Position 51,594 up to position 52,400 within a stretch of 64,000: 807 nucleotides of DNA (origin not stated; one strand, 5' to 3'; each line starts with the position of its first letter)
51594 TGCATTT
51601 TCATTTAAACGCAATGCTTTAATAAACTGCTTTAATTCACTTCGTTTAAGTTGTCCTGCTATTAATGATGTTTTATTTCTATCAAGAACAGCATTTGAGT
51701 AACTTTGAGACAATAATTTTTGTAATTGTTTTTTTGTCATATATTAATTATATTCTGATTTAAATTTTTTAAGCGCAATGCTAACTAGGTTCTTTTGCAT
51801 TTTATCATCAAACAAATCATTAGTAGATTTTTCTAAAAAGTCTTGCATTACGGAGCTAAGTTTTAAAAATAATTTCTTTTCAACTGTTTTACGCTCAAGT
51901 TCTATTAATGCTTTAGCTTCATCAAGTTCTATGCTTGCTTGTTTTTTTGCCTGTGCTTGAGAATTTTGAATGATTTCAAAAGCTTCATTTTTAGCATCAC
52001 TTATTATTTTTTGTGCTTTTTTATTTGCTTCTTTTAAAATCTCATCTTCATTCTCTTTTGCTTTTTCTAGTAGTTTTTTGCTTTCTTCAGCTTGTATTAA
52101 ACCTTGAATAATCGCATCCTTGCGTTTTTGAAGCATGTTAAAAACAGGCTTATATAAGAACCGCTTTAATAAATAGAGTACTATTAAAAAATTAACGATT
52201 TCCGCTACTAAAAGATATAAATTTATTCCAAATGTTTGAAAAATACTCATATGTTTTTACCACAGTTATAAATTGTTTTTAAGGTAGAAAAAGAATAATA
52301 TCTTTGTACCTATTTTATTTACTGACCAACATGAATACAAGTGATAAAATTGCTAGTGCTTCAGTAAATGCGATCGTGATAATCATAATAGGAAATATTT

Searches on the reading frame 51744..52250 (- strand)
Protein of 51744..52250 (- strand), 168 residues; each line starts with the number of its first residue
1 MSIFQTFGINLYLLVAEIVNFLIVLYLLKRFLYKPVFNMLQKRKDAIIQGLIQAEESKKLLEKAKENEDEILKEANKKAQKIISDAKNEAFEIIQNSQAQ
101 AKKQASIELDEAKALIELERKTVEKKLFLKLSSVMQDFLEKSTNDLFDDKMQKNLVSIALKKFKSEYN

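Call 58: search_protein_families(library=pfam, proteins=[window:51744-52250:-], max_evalue=0.0001)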
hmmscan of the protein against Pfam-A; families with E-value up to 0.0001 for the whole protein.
window:51744-52250:- (168 aa): 1 family
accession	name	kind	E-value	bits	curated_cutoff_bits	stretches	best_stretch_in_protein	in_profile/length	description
PF00430.23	ATP-synt_B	-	3.3e-19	69.7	28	1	14-127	2-115/132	ATP synthase B/B' CF(0)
